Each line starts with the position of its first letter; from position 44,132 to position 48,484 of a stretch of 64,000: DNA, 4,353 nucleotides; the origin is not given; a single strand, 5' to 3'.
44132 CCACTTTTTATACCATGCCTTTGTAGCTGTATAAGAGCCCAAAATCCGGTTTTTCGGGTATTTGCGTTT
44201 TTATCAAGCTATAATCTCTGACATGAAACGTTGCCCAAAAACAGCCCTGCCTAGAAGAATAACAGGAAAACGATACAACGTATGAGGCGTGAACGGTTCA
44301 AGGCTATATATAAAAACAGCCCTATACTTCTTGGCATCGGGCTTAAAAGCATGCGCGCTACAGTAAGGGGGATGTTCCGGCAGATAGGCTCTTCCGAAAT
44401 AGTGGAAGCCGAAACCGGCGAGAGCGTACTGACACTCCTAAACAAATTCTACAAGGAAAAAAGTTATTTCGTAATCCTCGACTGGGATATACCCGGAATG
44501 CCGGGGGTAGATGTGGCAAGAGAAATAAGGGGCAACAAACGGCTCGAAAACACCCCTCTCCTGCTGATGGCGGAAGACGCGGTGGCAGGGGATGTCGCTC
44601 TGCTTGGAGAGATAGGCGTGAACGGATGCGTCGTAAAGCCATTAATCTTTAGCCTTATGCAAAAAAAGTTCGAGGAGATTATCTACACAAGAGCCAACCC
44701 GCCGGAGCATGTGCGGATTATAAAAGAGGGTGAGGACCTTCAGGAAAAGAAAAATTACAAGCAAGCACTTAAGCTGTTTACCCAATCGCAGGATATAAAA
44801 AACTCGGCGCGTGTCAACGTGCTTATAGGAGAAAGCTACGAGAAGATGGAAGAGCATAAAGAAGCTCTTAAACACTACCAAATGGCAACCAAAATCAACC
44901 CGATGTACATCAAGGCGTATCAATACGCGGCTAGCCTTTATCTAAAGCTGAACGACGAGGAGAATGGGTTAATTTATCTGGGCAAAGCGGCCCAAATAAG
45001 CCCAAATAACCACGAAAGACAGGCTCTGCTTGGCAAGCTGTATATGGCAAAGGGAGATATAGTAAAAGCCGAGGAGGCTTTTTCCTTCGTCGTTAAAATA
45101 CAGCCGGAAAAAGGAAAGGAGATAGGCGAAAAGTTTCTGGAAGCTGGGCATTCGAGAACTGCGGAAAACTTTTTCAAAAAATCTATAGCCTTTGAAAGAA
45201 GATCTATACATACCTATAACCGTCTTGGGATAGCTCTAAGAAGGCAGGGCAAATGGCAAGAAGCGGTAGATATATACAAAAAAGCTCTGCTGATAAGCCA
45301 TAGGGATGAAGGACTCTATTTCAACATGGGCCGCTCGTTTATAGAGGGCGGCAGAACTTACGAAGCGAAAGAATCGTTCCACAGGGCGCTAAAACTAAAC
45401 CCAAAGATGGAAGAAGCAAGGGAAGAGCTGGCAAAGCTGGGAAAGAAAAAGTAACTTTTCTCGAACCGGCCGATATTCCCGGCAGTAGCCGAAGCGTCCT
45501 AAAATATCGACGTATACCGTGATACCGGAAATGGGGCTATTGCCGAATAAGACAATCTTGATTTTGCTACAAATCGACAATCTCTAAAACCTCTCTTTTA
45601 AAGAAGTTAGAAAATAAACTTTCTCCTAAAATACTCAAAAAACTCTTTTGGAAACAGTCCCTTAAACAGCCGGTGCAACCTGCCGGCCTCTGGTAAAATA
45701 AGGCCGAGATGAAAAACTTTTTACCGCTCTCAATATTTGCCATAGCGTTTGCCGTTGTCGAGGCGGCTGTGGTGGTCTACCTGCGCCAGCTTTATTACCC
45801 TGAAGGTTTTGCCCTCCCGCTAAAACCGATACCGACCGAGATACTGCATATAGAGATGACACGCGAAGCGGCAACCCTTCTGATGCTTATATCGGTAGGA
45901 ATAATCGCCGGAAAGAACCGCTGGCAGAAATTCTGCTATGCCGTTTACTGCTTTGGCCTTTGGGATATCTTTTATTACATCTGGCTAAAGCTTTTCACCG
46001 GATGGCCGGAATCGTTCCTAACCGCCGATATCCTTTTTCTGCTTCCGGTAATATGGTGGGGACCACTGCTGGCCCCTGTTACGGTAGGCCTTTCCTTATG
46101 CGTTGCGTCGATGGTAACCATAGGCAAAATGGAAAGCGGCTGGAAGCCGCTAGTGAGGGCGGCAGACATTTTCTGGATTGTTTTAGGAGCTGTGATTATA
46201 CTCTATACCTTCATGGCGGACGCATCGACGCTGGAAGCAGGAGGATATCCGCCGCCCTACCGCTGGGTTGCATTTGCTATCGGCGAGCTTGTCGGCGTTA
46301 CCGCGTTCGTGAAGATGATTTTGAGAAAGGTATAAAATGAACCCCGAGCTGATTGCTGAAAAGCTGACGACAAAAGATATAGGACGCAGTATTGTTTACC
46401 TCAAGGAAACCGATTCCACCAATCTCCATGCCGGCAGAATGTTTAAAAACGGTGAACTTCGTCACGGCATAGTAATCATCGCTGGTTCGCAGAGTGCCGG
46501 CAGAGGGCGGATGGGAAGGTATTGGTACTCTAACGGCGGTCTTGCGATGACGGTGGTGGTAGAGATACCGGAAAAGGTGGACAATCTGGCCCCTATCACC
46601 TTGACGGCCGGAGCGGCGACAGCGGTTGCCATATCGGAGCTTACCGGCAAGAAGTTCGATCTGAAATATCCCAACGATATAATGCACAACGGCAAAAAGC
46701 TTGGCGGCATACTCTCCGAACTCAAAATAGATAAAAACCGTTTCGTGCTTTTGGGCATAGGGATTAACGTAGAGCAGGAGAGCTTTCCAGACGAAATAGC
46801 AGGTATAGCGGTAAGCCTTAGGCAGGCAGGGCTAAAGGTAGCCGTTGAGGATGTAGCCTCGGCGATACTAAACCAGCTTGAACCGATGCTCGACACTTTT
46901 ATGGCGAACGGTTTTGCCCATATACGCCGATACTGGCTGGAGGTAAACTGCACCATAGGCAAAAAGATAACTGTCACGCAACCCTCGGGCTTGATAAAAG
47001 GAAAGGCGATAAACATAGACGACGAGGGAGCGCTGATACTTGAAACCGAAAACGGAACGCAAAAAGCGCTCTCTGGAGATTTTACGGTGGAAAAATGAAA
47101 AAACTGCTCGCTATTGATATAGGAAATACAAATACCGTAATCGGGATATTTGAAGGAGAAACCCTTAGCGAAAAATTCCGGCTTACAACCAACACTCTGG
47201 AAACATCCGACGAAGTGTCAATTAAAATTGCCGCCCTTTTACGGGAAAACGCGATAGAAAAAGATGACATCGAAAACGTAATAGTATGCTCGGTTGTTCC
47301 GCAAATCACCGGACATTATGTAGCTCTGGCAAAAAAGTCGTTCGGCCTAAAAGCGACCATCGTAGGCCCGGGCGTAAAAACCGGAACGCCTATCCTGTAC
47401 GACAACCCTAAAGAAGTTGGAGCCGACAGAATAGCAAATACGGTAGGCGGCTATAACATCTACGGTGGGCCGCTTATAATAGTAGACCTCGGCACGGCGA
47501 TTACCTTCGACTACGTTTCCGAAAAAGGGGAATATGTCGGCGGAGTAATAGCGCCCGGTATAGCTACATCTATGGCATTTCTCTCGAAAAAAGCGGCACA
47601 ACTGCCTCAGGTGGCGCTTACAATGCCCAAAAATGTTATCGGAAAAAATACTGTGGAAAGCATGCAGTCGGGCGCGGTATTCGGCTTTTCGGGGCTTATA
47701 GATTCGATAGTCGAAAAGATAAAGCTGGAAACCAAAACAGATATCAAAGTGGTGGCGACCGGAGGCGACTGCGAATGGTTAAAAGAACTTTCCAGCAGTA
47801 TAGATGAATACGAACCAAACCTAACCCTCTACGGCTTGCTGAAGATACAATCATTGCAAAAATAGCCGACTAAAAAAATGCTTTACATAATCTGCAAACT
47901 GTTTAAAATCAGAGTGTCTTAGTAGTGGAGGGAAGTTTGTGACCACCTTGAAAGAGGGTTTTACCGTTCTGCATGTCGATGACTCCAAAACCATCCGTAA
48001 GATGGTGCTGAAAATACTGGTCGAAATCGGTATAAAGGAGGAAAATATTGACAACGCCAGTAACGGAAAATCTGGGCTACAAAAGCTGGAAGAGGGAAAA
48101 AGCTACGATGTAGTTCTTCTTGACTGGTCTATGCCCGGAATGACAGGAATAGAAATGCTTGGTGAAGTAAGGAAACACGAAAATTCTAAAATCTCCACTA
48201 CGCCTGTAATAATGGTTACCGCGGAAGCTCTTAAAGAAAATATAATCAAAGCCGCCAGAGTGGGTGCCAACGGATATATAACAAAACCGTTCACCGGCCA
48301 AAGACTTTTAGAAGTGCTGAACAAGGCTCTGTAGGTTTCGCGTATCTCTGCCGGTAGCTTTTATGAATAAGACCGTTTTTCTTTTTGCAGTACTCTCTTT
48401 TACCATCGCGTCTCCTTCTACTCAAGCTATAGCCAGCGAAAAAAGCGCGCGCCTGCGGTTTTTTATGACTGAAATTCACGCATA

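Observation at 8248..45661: Six same-orientation copies of a ~130 bp MITE/REP-like element with 12-bp terminal inverted repeats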

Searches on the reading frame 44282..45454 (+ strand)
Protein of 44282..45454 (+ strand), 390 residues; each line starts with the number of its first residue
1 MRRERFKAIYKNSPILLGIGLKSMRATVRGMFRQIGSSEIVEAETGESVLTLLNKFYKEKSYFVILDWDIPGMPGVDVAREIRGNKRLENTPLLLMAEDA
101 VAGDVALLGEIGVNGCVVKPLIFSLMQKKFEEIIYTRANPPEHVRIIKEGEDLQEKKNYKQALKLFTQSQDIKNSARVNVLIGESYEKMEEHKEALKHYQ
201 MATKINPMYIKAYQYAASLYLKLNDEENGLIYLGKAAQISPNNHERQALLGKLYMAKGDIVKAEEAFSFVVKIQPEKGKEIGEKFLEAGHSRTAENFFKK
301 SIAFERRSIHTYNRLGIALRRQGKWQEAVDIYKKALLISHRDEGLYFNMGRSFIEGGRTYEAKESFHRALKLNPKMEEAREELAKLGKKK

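Call 10: search_protein_families(library=pfam, proteins=[window:44282-45454:+])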
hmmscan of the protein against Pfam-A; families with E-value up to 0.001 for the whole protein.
window:44282-45454:+ (390 aa): 19 families
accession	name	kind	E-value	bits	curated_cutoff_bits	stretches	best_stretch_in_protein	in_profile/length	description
PF07719.23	TPR_2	-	5.8e-27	92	27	2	312-338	4-30/34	Tetratricopeptide repeat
PF00515.34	TPR_1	-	6.4e-27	92.7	27.8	3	182-208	7-33/34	Tetratricopeptide repeat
PF13181.12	TPR_8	-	4.8e-19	67.3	25.7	0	345-375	3-33/34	Tetratricopeptide repeat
PF14559.12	TPR_19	-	4.7e-16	59.3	25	0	232-268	13-49/68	Tetratricopeptide repeat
PF13424.12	TPR_12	-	5.2e-16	59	30.1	2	310-372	4-74/77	Tetratricopeptide repeat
PF13414.12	TPR_11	-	1.1e-15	57.5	26.8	1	318-350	3-35/42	TPR repeat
PF13428.12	TPR_14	-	3.2e-14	52.5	23.5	0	346-386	4-44/44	Tetratricopeptide repeat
PF13174.12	TPR_6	-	3.6e-13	49.7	26.3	0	346-375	3-32/33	Tetratricopeptide repeat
PF13176.12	TPR_7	-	2.3e-12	46.4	27.9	1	312-343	2-33/36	Tetratricopeptide repeat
PF13431.12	TPR_17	-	2.3e-10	40.3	24.4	0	297-329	1-33/34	Tetratricopeptide repeat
PF13432.12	TPR_16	-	3.8e-10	40.5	32.7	0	313-336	35-58/65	Tetratricopeptide repeat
PF12895.13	ANAPC3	-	4.9e-10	40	27.2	1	150-200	30-80/82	Anaphase-promoting complex, cyclosome, subunit 3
PF00072.30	Response_reg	-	4.7e-09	36.8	30.2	1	23-125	9-105/111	Response regulator receiver domain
PF13374.12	TPR_10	-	5.5e-09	36.2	27.5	1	310-339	3-32/42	Tetratricopeptide repeat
PF23914.1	TPR_CcmH_CycH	-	1.1e-08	35.6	42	0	240-337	46-149/158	Cytochrome c-type biogenesis protein H TPR domain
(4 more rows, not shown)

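Call 12: find_encoding_contigs(protein=window:44282-45454:+, flank=10000, max_places=10)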
Protein window:44282-45454:+ (390 aa): no gene with exactly this product is on record in the collection.

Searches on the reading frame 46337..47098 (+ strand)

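Call 59: search_protein_families(library=pfam, max_evalue=0.00001, proteins=[window:46337-47098:+])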
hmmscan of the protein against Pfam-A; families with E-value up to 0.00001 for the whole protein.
window:46337-47098:+ (253 aa): 2 families
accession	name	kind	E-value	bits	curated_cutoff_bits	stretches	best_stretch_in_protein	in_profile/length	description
PF03099.24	BPL_LplA_LipB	-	1.7e-14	54.3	21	1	25-143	5-132/133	Biotin/lipoate A/B protein ligase family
PF02237.23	BPL_C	-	5.9e-10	39.3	21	1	206-249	1-45/48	Biotin protein ligase C terminal domain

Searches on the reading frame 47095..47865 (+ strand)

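Call 60: search_protein_families(library=pfam, max_evalue=0.00001, proteins=[window:47095-47865:+])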
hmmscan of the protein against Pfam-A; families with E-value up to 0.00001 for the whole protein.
window:47095-47865:+ (256 aa): 1 family
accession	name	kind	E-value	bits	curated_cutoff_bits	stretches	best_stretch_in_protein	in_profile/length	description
PF03309.20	Pan_kinase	-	1.4e-70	237.8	24.7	1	4-207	1-204/205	Type III pantothenate kinase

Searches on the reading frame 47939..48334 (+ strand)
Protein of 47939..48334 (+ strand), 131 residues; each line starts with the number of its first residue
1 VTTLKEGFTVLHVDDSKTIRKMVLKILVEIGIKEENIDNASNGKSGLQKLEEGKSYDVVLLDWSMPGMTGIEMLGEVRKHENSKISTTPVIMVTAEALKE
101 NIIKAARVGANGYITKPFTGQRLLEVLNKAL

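Call 60: search_protein_families(library=pfam, max_evalue=0.00001, proteins=[window:47939-48334:+])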
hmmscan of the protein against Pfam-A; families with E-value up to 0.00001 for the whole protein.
window:47939-48334:+ (131 aa): 1 family
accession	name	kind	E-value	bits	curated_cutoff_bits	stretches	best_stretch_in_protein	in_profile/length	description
PF00072.30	Response_reg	-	3.1e-26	92.2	30.2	1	10-127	1-110/111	Response regulator receiver domain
